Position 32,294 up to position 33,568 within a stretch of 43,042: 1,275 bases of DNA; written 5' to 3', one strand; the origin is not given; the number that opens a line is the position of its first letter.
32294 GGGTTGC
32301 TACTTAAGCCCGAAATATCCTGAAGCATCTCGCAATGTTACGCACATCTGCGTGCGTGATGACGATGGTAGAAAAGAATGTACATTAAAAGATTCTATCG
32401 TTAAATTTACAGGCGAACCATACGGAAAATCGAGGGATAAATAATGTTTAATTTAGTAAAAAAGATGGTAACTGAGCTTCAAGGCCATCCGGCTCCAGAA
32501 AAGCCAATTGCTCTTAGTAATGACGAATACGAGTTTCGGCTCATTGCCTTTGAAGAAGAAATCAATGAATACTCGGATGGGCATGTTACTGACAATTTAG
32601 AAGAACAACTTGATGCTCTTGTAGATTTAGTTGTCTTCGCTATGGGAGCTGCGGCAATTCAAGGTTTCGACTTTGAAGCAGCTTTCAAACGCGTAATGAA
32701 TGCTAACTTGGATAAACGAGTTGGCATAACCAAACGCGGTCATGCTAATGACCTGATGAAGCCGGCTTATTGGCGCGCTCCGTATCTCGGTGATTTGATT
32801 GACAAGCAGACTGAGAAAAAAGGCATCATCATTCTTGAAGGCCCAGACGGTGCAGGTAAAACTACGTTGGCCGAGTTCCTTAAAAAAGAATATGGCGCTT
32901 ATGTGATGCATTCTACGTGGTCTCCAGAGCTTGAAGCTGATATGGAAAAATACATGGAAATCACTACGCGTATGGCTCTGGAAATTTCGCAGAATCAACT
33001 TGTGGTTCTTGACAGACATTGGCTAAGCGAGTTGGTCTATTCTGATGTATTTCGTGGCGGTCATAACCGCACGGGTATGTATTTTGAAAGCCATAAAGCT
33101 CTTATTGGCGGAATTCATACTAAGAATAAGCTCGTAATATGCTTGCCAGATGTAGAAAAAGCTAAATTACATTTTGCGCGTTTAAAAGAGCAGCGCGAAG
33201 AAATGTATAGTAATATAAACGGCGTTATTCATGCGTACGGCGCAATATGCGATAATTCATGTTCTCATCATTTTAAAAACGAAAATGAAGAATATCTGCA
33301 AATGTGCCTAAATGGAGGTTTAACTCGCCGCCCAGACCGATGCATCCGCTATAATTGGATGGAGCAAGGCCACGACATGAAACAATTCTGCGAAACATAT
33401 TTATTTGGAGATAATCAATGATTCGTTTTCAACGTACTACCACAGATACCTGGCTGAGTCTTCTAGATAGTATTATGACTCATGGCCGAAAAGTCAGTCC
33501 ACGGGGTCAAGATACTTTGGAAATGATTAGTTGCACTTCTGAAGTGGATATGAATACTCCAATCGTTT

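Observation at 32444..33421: Single polypeptide fusing a MazG-like NTP pyrophosphohydrolase to a dNMP-kinase-like P-loop domain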

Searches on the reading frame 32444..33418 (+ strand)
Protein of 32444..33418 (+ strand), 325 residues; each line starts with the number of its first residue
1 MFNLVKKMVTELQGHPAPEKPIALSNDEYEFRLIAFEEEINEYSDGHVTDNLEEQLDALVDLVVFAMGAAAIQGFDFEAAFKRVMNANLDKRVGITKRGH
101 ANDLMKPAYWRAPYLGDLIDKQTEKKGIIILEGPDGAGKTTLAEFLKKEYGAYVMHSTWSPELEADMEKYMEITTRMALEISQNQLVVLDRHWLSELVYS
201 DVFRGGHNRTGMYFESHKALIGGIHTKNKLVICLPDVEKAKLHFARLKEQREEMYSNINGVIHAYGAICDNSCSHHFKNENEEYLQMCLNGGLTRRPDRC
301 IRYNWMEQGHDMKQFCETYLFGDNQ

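Call 3: search_protein_families(library=pfam, proteins=[window:32444-33418:+], max_evalue=1)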
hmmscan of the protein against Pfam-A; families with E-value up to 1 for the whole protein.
window:32444-33418:+ (325 aa): 27 families (the best 25 are shown)
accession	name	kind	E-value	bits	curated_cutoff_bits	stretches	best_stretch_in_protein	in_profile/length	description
PF01503.22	PRA-PH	-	5.3e-07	30.4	21.3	1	14-88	9-86/86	Phosphoribosyl-ATP pyrophosphohydrolase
PF02223.23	Thymidylate_kin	-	2e-06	28.1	27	2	131-151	1-21/185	Thymidylate kinase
PF13521.12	AAA_28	-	3.1e-06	27.9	27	1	129-206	2-96/164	AAA domain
PF13401.12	AAA_22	-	0.00032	21.5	27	1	124-153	3-32/130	AAA domain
PF13238.12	AAA_18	-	0.00042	21.2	29.4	1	129-190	1-60/128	AAA domain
PF20720.3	nSTAND3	-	0.00089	19.4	27.2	1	122-150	13-41/155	Novel STAND NTPase 3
PF05496.18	RuvB_N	-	0.0016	18.6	27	1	124-168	31-74/159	Holliday junction DNA helicase RuvB P-loop domain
PF02367.23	TsaE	-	0.004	17.5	26.6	1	115-152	10-47/128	Threonylcarbamoyl adenosine biosynthesis protein TsaE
PF13671.12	AAA_33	-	0.0045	17.7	27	1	129-156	2-29/143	AAA domain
PF01712.25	dNK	-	0.0066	16.7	27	1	129-159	1-34/203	Deoxynucleoside kinase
PF00004.35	AAA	-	0.0098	16.8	21.2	1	129-164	1-35/131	ATPase family associated with various cellular activities (AAA)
PF06414.18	Zeta_toxin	-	0.012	15.5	22.3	1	122-151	12-41/199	Zeta toxin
PF13476.12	AAA_23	-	0.015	16.4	27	1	126-147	19-40/201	AAA domain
PF13173.12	AAA_14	-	0.017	15.6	27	1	126-190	2-69/129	AAA domain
PF03215.21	Rad17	-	0.017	15.5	23.8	1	124-157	43-76/186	Rad17 P-loop domain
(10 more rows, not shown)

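Call 4: search_protein_families(library=phrogs, proteins=[window:32444-33418:+], max_evalue=0.01)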
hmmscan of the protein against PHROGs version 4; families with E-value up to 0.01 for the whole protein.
window:32444-33418:+ (325 aa): 16 families
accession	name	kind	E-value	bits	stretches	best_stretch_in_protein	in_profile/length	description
phrog_761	-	other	4.6e-19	70.3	1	126-268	19-180/362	thymidylate kinase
phrog_671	-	other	1.9e-18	67.4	1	24-125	557-663/678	nucleotide pyrophosphohydrolase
phrog_18404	-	other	1.3e-14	55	1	3-114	23-137/264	hydrolase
phrog_38514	-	unknown function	1.2e-10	42.6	1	5-118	11-124/348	-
phrog_12019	-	other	1.9e-06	28.7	1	30-115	147-236/241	MazG-like pyrophosphatase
phrog_2107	-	other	1.2e-05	26.1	1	129-266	6-169/201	thymidylate kinase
phrog_168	-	DNA, RNA and nucleotide metabolism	3.3e-05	24.7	1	118-173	36-84/314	clamp loader of DNA polymerase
phrog_26883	-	unknown function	0.00019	22.1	1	25-76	96-145/190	-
phrog_139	-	other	0.00051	20.5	1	121-155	78-112/342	deoxynucleoside monophosphate kinase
phrog_2071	-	other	0.001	19.9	1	122-180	12-80/282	ATPase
phrog_5846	-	DNA, RNA and nucleotide metabolism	0.0019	18.5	1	124-161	35-67/380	clamp loader of DNA polymerase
phrog_31701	-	unknown function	0.0028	18.9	1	122-152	8-39/89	-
phrog_2144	-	other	0.0034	18.1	1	39-92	59-111/290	MazG-like pyrophosphatase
phrog_1815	-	other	0.0053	18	0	125-154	2-31/197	guanylate kinase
phrog_31614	-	unknown function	0.0084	17.1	0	115-152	17-54/158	-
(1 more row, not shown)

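Call 6: search_dna_similar(query=window:32444-33418:+, collection=phages, mode=protein, max_rows=40)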
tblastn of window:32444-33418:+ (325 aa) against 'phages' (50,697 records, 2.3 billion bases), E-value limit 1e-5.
Records with a match: 106; places in all: 106; records where one place covers at least 80% of the query: 1.
Best place of each record, by identity: <60% 106.
By first word of the organism name: Microbacterium 31; Xanthomonas 21; Stenotrophomonas 9; Pseudomonas 9; Vibrio 5; Roseobacter 5; Curtobacterium 4; Achromobacter 4; Caudoviricetes 3; Salmonella 2; and 9 more.
By host as written in the record: Microbacterium foliorum NRRL B-24224 23; - 8; Microbacterium foliorum NRRL B-24224 SEA 8; Xanthomonas arboricola pv. juglandis IVIA 1317-1a 6; Stenotrophomonas maltophilia D1585 5; Roseobacter denitrificans OCh114 4; Pseudomonas aeruginosa 4; Curtobacterium flaccumfaciens NRRL B-729 SEA 4; and 28 more.
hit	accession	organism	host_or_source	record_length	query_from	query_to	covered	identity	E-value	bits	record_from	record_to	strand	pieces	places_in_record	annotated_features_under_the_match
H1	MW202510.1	Caudoviricetes sp.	Manatee Spring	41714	21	320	91%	29.1%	2e-20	123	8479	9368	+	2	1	thymidylate kinase | ntP-ppase-like protein | pyrimidine hmase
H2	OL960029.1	Pseudoxanthomonas phage PW916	Pseudoxanthomonas kaohsiungensis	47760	19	266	76%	33.2%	1e-21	128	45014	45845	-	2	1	nucleoside triphosphate pyrophosphohydrolase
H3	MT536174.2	Stenotrophomonas phage vB_SmaS-AXL_3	Stenotrophomonas maltophilia D1585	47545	19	266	75%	32.4%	5e-23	132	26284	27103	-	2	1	hypothetical protein | nucleoside triphosphate pyrophosphohydrolase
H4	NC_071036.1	Stenotrophomonas phage vB_SmaS-AXL_3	Stenotrophomonas maltophilia D1585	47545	19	266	75%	32.4%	5e-23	132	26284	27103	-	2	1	thymidylate kinase | hydrolase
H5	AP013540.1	uncultured phage_MedDCM-OCT-S28-C10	metagenomic fosmid library constructed ...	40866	21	206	54%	41.8%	1e-20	124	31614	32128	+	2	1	Putative NTP pyrophosphohydrolase | DTMP kinase, thymidylate kinase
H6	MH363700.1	Vibrio phage VP-1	Vibrio parahaemolyticus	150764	64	255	59%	32.0%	3e-20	97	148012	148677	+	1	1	thymidylate kinase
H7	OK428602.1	Vibrio phage BX-1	Vibrio alginolyticus AF-1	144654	64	255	59%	32.0%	3e-20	97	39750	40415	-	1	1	hypothetical protein (x2)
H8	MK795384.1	Vibrio phage VAP7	sewage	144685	64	255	59%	32.0%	3e-20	97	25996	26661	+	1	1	thymidylate kinase | haloacid dehalogenase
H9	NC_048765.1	Vibrio phage VAP7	sewage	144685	64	255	59%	32.0%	3e-20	97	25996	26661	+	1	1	thymidylate kinase | haloacid dehalogenase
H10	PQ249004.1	Vibrio phage vB_VpaS_SD25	Vibrio parahaemolyticus LCU-VP51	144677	64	255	59%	31.6%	7e-20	96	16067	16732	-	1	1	thymidylate kinase | haloacid dehalogenase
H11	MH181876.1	Salmonella phage vB_SalM-LPSEYT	Salmonella enteritidis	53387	129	270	44%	34.9%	9e-6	53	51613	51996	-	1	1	thymidylate kinase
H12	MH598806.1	Pelagibacter phage HTVC119P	Candidatus Pelagibacter sp. HTCC7211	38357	129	267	43%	34.8%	1e-10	69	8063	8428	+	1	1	hypothetical protein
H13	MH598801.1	Pelagibacter phage HTVC200P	Candidatus Pelagibacter sp. FZCC0015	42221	129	267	43%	34.3%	3e-10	67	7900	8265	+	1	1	hypothetical protein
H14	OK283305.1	Roseobacter phage RDJL3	Roseobacter denitrificans OCh 114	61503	2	158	48%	30.2%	1e-9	66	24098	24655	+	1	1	hydrolase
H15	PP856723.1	Salmonella phage vB_SEnST11_KE24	Salmonella enterica subsp. enterica ...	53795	122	270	46%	29.3%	4e-6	54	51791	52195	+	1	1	thymidylate kinase | HNH endonuclease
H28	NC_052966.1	Xanthomonas phage Xoo-sp2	Xanthomonas oryzae pv. oryzae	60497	1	113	35%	34.7%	9e-9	62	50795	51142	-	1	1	hydrolase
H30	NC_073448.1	Microbacterium phage Eula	Microbacterium foliorum NRRL B-24224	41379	24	125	31%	38.0%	3e-10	67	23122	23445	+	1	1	32: MazG-like nucleotide pyrophosphohydrolase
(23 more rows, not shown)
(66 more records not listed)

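Call 7: get_annotated_region(hit=H1, flank=5000)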
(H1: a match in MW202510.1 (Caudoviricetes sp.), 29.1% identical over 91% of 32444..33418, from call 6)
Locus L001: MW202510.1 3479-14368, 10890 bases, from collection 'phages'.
description: Podoviridae sp. isolate ct3Et533, complete genome.
organism: Caudoviricetes sp. (NCBI taxid 2832643)
taxonomy: Viruses; Duplodnaviria; Heunggongvirae; Uroviricota; Caudoviricetes
host: -; source: Manatee Spring; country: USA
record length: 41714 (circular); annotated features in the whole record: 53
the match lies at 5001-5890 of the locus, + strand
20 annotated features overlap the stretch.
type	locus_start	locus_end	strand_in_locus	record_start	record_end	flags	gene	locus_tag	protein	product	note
CDS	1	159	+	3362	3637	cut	-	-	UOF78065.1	hypothetical protein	-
CDS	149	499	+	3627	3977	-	-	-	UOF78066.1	hypothetical protein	-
CDS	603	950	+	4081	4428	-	-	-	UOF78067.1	hypothetical protein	-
CDS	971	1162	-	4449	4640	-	-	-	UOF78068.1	hypothetical protein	-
CDS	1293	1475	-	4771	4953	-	-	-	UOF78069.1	hypothetical protein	-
CDS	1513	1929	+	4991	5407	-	-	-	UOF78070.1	hypothetical protein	-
CDS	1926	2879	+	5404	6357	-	-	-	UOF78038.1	ligase-like protein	-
CDS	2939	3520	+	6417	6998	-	-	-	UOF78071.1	mafG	-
CDS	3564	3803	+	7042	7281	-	-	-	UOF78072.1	hypothetical protein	-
CDS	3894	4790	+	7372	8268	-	-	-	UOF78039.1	methyltransferase domain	-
CDS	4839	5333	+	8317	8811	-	-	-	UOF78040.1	ntP-ppase-like protein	-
CDS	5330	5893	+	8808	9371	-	-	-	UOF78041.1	thymidylate kinase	-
CDS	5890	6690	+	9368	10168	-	-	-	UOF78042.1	pyrimidine hmase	-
CDS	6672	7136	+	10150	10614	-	-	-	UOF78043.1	deoxycytidylate deaminase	-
CDS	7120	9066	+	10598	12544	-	-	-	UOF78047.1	DNA polymerase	-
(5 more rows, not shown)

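Call 8: get_annotated_region(hit=H2, flank=4000)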
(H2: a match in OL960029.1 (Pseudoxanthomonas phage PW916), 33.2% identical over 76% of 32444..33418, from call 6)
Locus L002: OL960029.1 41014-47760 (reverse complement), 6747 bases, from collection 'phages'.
description: Pseudoxanthomonas phage PW916, complete genome.
organism: Pseudoxanthomonas phage PW916 (NCBI taxid 2908635)
taxonomy: Viruses; Duplodnaviria; Heunggongvirae; Uroviricota; Caudoviricetes; Mesyanzhinovviridae
host: Pseudoxanthomonas kaohsiungensis; source: soil; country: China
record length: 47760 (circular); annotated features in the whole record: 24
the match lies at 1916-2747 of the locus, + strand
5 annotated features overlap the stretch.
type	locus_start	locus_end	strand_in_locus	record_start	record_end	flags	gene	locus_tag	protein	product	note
CDS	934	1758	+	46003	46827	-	-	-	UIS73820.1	methyltransferase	-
CDS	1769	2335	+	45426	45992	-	-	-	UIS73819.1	nucleoside triphosphate pyrophosphohydrolase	-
CDS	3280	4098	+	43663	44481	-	-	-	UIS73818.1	deoxyuridylate hydroxymethyltransferase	-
CDS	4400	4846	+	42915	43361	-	-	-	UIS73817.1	dCMP deaminase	-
CDS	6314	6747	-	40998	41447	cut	-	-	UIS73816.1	endolysin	phage endolysin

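Call 9: get_annotated_region(hit=H4, flank=4000)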
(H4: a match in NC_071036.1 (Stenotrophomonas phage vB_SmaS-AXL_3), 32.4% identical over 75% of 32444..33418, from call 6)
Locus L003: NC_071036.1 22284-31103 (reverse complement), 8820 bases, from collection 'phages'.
description: Stenotrophomonas phage vB_SmaS-AXL_3, complete genome.
organism: Stenotrophomonas phage vB_SmaS-AXL_3 (NCBI taxid 2740427)
taxonomy: Viruses; Duplodnaviria; Heunggongvirae; Uroviricota; Caudoviricetes; Axeltriavirus; Axeltriavirus AXL3
host: Stenotrophomonas maltophilia D1585; source: soil; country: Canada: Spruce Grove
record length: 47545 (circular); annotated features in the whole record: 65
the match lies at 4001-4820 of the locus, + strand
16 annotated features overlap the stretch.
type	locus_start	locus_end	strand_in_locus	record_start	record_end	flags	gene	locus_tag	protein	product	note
CDS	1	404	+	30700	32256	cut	-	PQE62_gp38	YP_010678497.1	DNA helicase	-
CDS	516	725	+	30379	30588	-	-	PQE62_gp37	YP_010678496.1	hypothetical protein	-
CDS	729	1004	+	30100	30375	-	-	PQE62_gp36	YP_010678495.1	hypothetical protein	-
CDS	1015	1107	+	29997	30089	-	-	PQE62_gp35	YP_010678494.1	hypothetical protein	-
CDS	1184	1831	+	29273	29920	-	-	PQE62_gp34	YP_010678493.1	hypothetical protein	-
CDS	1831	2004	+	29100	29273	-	-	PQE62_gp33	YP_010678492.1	hypothetical protein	-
CDS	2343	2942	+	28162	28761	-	-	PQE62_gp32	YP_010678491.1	hypothetical protein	-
CDS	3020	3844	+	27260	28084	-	-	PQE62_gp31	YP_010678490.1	methyltransferase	-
CDS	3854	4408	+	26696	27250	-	-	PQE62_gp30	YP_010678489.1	hydrolase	-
CDS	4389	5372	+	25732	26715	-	-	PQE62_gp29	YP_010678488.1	thymidylate kinase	-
CDS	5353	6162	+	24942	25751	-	-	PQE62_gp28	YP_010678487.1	thymidylate synthase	-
CDS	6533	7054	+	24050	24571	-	-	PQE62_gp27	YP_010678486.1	dCMP deaminase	-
CDS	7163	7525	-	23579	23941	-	-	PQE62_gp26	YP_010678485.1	hypothetical protein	-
CDS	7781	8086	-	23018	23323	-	-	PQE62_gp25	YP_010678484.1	hypothetical protein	-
CDS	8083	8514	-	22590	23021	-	-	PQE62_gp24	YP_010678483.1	hypothetical protein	-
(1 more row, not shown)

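Call 10: get_annotated_region(hit=H5, flank=4000)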
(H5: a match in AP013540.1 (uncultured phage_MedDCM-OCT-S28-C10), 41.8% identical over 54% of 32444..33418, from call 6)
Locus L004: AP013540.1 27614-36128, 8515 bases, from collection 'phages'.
description: Uncultured phage_MedDCM-OCT-S28-C10 DNA, complete genome, group G8, isolate: uvMED-CGR-C62A-MedDCM-OCT-S28-C10.
organism: uncultured phage_MedDCM-OCT-S28-C10 (NCBI taxid 2741077)
taxonomy: Viruses; Duplodnaviria; Heunggongvirae; Uroviricota; Caudoviricetes; Autographiviridae; Votkovvirus; Votkovvirus S28C10
host: -; source: metagenomic fosmid library constructed from the 0.2-5um-size plankton collected from the deep chlorophyll ...; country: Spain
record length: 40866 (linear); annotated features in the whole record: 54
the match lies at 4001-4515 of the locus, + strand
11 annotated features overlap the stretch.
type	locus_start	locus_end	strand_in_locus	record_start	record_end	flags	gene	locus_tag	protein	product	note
CDS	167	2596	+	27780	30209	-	-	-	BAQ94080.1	RNA polymerase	-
CDS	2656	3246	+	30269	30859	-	-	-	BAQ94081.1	single-stranded DNA-binding protein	-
CDS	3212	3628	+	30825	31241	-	-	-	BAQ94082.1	endonuclease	-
CDS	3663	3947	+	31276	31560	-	-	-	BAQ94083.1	lysozyme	-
CDS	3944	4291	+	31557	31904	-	-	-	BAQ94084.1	Putative NTP pyrophosphohydrolase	-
CDS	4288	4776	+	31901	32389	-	-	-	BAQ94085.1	DTMP kinase, thymidylate kinase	-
CDS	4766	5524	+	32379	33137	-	-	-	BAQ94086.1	thyA thymidylate synthase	-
CDS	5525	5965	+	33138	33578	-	-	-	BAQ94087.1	dCMP_deaminase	-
CDS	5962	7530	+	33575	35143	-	-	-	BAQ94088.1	DNA primase/helicased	-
CDS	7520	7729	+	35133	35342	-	-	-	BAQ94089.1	hypothetical protein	-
CDS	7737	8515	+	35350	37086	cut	-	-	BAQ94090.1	DNA polymerase I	-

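Call 11: find_homologous_proteins(query=window:32444-33418:+, max_evalue=0.001)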
Query window:32444-33418:+ (325 aa): 97 proteins with E <= 0.001 among 2545 candidates.
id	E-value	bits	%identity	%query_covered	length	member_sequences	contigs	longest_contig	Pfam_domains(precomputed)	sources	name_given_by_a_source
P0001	7.9e-223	756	100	100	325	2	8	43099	PF02223.24,PF01503.23,PF13521.13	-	-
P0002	3.0e-161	554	77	100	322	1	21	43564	PF02223.24,PF01503.23,PF13521.13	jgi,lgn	jgi:hypothetical protein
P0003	1.6e-125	437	61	99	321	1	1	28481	PF01503.23,PF13521.13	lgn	-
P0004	1.6e-84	302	47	100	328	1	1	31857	PF02223.24,PF01503.23,PF13521.13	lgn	-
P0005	5.5e-80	287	47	98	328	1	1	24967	PF01503.23,PF13521.13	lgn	-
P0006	7.3e-77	277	47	98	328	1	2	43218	PF01503.23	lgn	-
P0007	1.1e-76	276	50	87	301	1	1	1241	PF02223.24,PF01503.23,PF13521.13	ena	-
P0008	7.9e-76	273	48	100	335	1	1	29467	PF01503.23,PF13521.13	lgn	-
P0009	2.1e-69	252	46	92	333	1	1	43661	PF01503.23,PF13521.13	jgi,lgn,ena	-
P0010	4.2e-69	251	45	94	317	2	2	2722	PF01503.23,PF13521.13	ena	-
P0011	4.8e-69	251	43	98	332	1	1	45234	PF01503.23,PF13521.13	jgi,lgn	-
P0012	2.1e-68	249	44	98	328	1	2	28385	PF01503.23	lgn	-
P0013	8.0e-66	240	41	98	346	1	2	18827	PF01503.23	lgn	-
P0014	3.6e-58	215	43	91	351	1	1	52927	PF01503.23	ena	-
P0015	8.5e-57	211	40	96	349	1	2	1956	PF13173.13,PF02223.24,PF01503.23,PF13521.13,PF00004.36,PF20720.4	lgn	-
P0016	1.1e-56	210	44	80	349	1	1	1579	PF02223.24,PF01503.23,PF13521.13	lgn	-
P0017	2.3e-55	206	39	98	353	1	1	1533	PF13173.13,PF02223.24,PF13521.13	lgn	-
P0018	2.4e-55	206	45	76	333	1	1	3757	PF01503.23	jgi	-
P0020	7.9e-55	204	40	98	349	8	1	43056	PF13173.13,PF02223.24,PF01503.23,PF13521.13,PF00004.36,PF20720.4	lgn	-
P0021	1.8e-54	203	39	98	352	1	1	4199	PF13173.13,PF02223.24,PF01503.23,PF13521.13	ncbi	-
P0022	3.1e-53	199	42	82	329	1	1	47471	PF02223.24,PF13521.13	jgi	-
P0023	2.0e-49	186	38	85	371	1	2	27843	PF13521.13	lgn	-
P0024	1.2e-48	184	39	81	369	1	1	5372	PF02223.24,PF13521.13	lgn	-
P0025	2.1e-48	183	36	83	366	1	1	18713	PF02223.24,PF13521.13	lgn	-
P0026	4.2e-46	176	39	83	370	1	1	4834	PF01503.23,PF13521.13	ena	-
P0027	9.1e-46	174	39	81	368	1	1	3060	PF13521.13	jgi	jgi:predicted HAD superfamily Cof-like phosphohydrolase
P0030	1.5e-43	167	40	81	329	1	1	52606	-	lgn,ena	-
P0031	6.0e-43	165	39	84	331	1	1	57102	PF02223.24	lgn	-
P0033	3.1e-38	150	36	76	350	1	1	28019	PF02223.24,PF13521.13,PF00004.36,PF13401.13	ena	-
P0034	7.1e-36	142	41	65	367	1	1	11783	PF02223.24,PF01503.23,PF13521.13,PF00004.36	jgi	jgi:predicted HAD superfamily Cof-like phosphohydrolase/nicotinamide riboside kinase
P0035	3.3e-28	117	44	26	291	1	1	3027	PF02223.24,PF01503.23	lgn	-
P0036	4.9e-25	106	35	58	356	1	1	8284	PF13521.13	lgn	-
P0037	3.3e-24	104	42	47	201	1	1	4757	PF02223.24,PF13521.13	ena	-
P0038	4.7e-20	90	33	60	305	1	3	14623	PF02223.24,PF13521.13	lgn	-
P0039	8.0e-20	89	37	50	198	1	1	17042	PF02223.24,PF13521.13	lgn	-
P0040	1.5e-18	85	42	48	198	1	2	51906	PF02223.24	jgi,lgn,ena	jgi:transposase-like protein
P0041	1.5e-18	85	41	43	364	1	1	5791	PF13521.13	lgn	-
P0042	1.2e-17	82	42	43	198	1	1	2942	PF02223.24,PF13521.13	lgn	-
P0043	1.4e-17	82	38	49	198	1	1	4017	PF02223.24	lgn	-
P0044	1.8e-17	81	38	45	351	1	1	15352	PF13521.13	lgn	-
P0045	2.0e-17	81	38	50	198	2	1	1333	PF02223.24,PF13521.13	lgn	-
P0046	2.4e-17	81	39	46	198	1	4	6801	PF02223.24,PF13521.13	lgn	-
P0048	6.4e-17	80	45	28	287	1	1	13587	-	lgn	-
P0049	8.2e-17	79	35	58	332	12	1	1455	PF13521.13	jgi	-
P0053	4.9e-16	77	35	58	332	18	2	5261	PF13521.13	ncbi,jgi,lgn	-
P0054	7.8e-16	76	35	58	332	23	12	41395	-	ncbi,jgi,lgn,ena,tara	tara:strand:+ start:7968 stop:8966 length:999 start_codon:yes stop_codon:yes gene_type:complete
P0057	5.8e-15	73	33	60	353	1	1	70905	PF13521.13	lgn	-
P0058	9.3e-15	73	33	32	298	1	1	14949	PF01503.23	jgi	-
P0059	1.4e-14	72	31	62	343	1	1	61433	-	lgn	-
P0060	5.0e-14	70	34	54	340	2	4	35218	PF02223.24,PF13521.13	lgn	-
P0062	1.3e-13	69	32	59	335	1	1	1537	PF03167.26,PF13521.13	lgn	-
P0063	7.8e-12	63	38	38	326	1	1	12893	PF03976.21,PF13521.13,PF13671.13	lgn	-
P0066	6.4e-11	60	42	25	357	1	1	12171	PF13521.13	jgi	jgi:adenylate kinase family enzyme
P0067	7.3e-11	60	36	44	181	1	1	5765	PF02223.24,PF13521.13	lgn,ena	-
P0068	1.2e-10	59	30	61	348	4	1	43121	-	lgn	-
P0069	1.7e-10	59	31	55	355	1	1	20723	PF13521.13,PF13671.13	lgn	-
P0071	4.0e-10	57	32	50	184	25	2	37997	PF02223.24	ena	-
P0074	1.0e-9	56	33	42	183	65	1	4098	PF02223.24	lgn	-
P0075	2.0e-8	52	34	42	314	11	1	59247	PF02223.24,PF13521.13,PF08433.17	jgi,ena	jgi:thymidylate kinase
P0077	1.1e-7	49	34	42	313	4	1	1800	PF02223.24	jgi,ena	jgi:thymidylate kinase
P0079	2.1e-7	48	35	40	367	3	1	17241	PF13521.13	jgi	-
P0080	2.7e-7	48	41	33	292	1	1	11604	PF13521.13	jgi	jgi:predicted ATPase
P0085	1.4e-5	42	39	33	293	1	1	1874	PF13521.13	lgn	-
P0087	2.9e-5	41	36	38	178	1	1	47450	PF13521.13,PF13671.13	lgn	-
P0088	3.1e-5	41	34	43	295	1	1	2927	PF02223.24,PF13521.13,PF13671.13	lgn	-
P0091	1.3e-4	39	30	43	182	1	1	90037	PF02223.24,PF13521.13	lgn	-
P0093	2.2e-4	38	33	39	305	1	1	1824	PF03167.26,PF13521.13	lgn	-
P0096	8.4e-4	37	29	46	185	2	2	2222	PF13521.13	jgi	jgi:hypothetical protein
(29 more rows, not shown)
